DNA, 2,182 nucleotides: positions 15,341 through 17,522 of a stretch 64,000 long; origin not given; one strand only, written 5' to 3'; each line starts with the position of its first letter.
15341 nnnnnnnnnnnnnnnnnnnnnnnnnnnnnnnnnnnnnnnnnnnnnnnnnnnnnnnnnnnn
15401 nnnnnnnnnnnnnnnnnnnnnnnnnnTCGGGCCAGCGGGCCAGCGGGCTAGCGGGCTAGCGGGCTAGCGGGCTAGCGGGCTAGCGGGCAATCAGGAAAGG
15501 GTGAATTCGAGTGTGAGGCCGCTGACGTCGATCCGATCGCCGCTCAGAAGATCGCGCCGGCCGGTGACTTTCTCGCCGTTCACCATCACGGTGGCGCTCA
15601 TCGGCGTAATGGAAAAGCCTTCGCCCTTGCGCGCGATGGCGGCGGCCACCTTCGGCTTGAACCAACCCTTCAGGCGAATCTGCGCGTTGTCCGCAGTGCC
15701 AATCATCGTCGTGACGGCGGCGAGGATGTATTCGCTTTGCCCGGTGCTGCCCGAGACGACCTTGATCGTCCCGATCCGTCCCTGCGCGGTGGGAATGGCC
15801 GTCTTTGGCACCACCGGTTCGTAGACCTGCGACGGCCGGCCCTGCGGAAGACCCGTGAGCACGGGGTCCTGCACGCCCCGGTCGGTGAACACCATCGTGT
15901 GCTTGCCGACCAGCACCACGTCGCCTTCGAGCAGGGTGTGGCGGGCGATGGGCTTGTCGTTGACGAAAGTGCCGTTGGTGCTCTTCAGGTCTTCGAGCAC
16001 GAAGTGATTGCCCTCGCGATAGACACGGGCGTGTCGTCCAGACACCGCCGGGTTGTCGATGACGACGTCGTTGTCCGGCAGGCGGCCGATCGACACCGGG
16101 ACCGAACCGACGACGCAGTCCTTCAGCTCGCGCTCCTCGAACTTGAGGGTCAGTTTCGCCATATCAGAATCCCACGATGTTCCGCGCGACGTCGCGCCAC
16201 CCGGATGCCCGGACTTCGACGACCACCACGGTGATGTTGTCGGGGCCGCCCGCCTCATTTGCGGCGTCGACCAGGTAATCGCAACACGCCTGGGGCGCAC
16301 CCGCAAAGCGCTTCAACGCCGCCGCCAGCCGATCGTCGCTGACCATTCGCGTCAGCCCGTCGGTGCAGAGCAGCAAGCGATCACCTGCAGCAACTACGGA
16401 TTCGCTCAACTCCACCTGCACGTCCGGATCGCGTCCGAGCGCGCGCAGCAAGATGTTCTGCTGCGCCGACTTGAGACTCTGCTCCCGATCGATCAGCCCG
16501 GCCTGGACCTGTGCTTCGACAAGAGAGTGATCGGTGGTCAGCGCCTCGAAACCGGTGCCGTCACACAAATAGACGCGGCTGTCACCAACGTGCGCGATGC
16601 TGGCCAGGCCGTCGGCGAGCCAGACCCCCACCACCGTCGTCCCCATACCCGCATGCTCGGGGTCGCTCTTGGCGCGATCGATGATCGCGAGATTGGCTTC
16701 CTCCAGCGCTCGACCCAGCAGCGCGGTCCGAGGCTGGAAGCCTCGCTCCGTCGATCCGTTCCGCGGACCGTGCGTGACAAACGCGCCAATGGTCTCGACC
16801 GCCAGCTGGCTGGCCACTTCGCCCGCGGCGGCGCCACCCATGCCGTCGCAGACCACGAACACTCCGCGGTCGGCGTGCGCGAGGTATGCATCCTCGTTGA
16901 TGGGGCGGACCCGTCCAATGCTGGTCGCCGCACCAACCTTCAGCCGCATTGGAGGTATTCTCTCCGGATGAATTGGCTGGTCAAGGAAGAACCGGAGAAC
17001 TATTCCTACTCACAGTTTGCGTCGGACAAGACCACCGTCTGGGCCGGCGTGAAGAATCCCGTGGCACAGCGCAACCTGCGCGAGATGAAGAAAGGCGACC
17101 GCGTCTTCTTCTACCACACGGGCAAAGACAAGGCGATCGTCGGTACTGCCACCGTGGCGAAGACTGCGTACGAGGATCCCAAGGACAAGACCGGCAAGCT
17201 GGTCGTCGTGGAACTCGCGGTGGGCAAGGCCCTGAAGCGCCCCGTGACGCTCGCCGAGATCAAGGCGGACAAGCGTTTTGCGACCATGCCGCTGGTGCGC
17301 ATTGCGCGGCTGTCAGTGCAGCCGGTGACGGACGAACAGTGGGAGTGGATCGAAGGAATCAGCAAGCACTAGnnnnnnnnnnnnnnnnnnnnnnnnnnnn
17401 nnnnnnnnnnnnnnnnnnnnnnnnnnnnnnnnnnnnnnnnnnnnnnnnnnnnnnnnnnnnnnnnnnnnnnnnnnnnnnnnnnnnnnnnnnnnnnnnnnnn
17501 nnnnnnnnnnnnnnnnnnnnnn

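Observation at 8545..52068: Tandem 7-9 nt oligomer arrays, usually paired as inverted arrays, fill almost every intergenic spacer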

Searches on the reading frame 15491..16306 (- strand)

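Call 41: search_protein_families(library=pfam, max_evalue=0.00001, proteins=[window:15491-16306:-])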
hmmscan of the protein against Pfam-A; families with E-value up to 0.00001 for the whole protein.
window:15491-16306:- (271 aa): 2 families
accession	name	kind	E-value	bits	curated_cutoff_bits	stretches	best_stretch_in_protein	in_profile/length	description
PF00498.31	FHA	-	3.2e-25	88.8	20.7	1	71-134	1-67/67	FHA domain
PF16697.10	Yop-YscD_cpl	-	1.1e-15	58.1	33.2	1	71-142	19-92/94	Inner membrane component of T3SS, cytoplasmic domain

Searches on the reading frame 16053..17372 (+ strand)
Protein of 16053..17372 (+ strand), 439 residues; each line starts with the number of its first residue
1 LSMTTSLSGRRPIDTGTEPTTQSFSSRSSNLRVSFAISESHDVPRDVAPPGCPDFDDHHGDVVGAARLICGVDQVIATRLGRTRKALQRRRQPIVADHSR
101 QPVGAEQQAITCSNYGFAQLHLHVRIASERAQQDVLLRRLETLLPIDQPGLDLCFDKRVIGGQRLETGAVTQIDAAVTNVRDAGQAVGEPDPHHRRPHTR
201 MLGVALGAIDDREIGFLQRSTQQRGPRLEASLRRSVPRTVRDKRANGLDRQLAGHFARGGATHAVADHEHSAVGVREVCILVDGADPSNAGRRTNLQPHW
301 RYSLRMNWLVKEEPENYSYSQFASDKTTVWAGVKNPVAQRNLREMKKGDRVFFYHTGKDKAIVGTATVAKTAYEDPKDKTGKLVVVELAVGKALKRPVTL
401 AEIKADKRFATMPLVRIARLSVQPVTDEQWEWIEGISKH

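Call 41: search_protein_families(library=pfam, max_evalue=0.00001, proteins=[window:16053-17372:+])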
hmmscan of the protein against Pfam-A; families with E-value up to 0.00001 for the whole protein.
window:16053-17372:+ (439 aa): 1 family
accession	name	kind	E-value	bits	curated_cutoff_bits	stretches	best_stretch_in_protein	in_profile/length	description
PF01878.24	EVE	-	7.5e-39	133.5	23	1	307-434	2-143/145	EVE domain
